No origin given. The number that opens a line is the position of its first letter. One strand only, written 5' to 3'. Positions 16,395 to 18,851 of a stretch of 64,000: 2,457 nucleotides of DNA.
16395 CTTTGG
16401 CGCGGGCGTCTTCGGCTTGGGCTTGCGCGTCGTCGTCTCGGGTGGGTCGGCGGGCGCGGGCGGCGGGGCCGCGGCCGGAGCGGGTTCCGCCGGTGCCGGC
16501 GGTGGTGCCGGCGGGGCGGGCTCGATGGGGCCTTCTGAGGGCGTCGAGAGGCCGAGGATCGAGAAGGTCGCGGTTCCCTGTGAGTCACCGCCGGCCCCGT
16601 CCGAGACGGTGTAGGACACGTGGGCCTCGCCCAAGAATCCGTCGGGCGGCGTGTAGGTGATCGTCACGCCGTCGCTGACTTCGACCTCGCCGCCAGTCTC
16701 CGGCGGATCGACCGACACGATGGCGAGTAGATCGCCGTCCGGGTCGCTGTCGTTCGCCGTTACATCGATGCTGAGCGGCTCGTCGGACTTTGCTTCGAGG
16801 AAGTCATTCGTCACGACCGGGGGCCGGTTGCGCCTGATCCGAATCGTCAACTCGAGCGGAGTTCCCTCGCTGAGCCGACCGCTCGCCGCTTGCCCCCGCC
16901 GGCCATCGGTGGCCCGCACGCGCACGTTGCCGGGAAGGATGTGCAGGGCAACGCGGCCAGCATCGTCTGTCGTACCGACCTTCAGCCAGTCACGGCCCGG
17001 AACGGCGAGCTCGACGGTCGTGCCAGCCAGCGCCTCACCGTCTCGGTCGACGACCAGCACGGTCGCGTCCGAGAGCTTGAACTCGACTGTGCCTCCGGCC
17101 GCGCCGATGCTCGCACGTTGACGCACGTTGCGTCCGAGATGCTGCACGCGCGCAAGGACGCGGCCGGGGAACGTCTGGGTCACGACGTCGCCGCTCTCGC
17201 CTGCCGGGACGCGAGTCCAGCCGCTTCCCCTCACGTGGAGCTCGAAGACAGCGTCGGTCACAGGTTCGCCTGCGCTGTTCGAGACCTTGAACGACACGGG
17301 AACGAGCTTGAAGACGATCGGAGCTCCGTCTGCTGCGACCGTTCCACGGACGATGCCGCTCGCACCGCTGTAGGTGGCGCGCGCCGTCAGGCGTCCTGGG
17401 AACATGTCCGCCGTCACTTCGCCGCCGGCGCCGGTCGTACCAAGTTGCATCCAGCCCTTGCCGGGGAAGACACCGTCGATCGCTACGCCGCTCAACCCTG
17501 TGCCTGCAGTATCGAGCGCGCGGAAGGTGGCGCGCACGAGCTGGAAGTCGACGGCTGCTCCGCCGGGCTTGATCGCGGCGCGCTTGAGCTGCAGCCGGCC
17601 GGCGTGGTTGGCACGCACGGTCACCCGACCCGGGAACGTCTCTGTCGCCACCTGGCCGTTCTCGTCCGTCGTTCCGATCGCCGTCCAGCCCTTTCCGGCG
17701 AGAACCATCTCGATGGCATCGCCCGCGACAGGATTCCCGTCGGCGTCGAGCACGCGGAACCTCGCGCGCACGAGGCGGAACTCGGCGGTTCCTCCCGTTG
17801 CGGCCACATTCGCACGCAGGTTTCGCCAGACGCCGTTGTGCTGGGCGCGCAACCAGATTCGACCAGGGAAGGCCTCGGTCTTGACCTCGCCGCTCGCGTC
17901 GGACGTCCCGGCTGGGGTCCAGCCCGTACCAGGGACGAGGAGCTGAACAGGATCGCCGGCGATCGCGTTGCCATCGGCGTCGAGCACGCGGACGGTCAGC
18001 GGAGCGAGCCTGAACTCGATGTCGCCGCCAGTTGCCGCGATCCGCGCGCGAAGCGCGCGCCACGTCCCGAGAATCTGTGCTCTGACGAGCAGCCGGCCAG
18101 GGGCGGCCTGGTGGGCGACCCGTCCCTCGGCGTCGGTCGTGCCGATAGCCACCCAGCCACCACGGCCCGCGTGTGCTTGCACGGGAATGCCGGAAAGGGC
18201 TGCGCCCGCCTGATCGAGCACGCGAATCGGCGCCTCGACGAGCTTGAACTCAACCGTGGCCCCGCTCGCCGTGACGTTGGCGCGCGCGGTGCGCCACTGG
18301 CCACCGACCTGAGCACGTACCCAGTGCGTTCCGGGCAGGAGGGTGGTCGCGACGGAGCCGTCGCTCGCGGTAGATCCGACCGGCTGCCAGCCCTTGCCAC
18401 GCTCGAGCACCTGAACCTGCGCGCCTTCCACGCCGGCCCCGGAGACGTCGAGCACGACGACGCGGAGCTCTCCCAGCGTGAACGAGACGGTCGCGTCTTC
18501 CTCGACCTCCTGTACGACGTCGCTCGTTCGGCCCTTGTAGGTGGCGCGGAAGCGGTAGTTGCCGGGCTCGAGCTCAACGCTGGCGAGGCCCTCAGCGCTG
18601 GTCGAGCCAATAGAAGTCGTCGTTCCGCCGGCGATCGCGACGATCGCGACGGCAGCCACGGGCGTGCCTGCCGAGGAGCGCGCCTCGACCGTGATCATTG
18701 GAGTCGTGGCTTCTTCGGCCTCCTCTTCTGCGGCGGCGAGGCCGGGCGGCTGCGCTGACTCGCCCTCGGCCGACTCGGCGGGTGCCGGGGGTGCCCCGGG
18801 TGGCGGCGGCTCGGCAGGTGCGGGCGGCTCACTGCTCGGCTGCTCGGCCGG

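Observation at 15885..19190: The longer paralog carries a large extracytoplasmic adhesin-like extension after its last TM helix, a PilZ-to-surface fusion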

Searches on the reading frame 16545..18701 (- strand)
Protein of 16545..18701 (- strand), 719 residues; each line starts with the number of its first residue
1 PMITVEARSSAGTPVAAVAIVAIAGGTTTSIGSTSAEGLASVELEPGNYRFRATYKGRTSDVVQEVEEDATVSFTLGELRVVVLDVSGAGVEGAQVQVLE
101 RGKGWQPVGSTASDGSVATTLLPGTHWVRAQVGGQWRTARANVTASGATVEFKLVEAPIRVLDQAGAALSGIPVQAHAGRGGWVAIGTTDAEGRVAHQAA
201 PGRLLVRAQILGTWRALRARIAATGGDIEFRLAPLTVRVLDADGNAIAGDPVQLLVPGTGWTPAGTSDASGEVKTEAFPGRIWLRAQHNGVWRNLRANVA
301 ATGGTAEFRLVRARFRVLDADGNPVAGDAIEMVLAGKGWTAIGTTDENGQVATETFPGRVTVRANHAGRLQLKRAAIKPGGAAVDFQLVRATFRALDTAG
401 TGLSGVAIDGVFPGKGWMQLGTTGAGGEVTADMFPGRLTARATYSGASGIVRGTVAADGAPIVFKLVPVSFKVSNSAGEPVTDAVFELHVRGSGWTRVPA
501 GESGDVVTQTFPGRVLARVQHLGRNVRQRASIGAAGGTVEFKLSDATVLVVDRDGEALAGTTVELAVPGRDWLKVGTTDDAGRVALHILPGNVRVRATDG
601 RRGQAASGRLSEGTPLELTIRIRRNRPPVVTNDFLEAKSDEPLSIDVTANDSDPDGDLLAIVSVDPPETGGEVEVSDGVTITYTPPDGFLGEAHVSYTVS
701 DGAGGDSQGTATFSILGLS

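Call 21: find_homologous_proteins(query=window:16848-18698:-, max_evalue=0.001)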
Query window:16848-18698:- (617 aa): 2 proteins with E <= 0.001 among 8000 candidates.
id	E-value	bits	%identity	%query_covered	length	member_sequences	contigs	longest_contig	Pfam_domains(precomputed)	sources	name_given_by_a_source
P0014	4.0e-19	87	24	72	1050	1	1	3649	PF13620.13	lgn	-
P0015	5.2e-9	53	27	47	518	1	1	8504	-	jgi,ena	-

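Call 54: search_solved_structures(query=window:16545-18701:-, max_evalue=0.01, show_alignments=1)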
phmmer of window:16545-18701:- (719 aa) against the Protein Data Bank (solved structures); distinct sequences matched with E-value up to 0.01: 0.

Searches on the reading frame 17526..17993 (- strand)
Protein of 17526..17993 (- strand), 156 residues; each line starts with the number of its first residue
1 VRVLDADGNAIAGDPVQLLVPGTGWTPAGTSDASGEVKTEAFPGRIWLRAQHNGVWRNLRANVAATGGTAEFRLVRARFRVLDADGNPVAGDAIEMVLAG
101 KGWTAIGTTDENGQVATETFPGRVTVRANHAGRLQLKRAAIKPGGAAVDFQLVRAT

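Call 61: predict_structure(alignment_id=A4)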
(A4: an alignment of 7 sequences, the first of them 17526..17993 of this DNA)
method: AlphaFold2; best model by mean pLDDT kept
length: 156 residues; sequences in the alignment: 7
mean_pLDDT: 94.2   pTM: 0.80
mean pLDDT of the five models: 94.2, 94.2, 93.7, 93.4, 93.3
residues with pLDDT >= 90: 143; 70-90: 13; 50-70: 0; < 50: 0
segments of 3 or more residues with pLDDT < 50: none
pLDDT, mean of each block of 10 residues (from residue 1): 97 97 95 96 94 91 93 96 97 93 95 95 94 93 92 86
secondary structure, 60 per line:
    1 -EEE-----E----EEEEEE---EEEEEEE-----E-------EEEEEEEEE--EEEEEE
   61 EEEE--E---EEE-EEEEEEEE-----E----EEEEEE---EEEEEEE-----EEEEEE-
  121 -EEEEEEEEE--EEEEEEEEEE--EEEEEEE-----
elements in order: E2-4 E15-20 E24-30 E44-52 E55-64 E71-73 E75-82 E93-98 E102-108 E114-119 E122-130 E133-142 E145-151

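Call 65: fold_search(model_id=the predicted structure, library=pdb)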
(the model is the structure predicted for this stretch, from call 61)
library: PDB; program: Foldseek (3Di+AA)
matches with E <= 10: 1798; with E <= 0.001: 13
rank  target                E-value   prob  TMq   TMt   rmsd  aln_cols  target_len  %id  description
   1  6fwv_B                6.5e-06  1.00  0.36  0.13  10.1       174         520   16  The Bacillus anthracis TIE protein (released 2018-08-08)
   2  6fwv_A                1.1e-05  1.00  0.36  0.13  10.3       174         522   16  The Bacillus anthracis TIE protein (released 2018-08-08)
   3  8qox_B                3.6e-05  1.00  0.44  0.17  16.6       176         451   17  Two-component assembly of SlaA and SlaB S-layer proteins of Sulfolobus acidocaldarius (released 2024-02-21)
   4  4oq1                  3.6e-05  1.00  0.36  0.20   9.3       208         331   12  Structure of the Streptococcal ancillary pilin (released 2014-04-23)
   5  3e8v                  5.2e-05  1.00  0.41  0.73   3.2        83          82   23  Crystal structure of a possible transglutaminase-family protein proteolytic fragment from Bacteroides fragilis (released 2008-09-02)
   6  4v4c_B                6.8e-05  1.00  0.44  0.26   8.4       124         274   14  Crystal Structure of Pyrogallol-Phloroglucinol Transhydroxylase from Pelobacter acidigallici (released 2014-07-09)
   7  5hts_E                7.1e-05  1.00  0.42  0.29  10.8       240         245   12  Crystal structure of shaft pilin spaA from Lactobacillus rhamnosus GG - D295N mutant (released 2016-07-20)
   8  10ps                  9.3e-05  1.00  0.42  0.14  12.9       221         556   11  Crystal structure of SdrD A2-A3-B1-B2 domains from Staphylococcus aureus JH1 (released 2026-02-11)
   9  6hif_Y                2.0e-04  1.00  0.37  0.60   3.5        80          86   25  Kuenenia stuttgartiensis hydrazine dehydrogenase complex (released 2019-04-17)
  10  2nsm                  2.4e-04  1.00  0.40  0.17   2.6        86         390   22  Crystal structure of the human carboxypeptidase N (Kininase I) catalytic domain (released 2007-04-24)
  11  8fia_A                5.7e-04  1.00  0.40  0.04   4.7        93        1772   20  The structure of fly Teneurin self assembly (released 2023-05-03)
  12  6fb3_A                6.7e-04  1.00  0.41  0.04   3.4        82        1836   18  Teneurin 2 Partial Extracellular Domain (released 2018-03-28)
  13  1uwy_A                7.8e-04  1.00  0.41  0.17   2.7        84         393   18  Crystal structure of human carboxypeptidase M (released 2004-04-08)
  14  3kpt_B                1.1e-03  1.00  0.38  0.18  27.6       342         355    8  Crystal structure of BcpA, the major pilin subunit of Bacillus cereus (released 2009-11-24)
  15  6m7c                  1.1e-03  0.99  0.36  0.24  13.7       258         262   11  Crystal structure of C-terminal fragment of pilus adhesin SpaC from Lactobacillus rhamnosus GG (released 2020-07-29)
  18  4ilv_A                1.6e-03  1.00  0.39  0.39   5.5       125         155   14  Structure of the dioxygenase domain of SACTE_2871, a novel dioxygenase carbohydrate-binding protein fusion from the ce (released 2013-05-15)
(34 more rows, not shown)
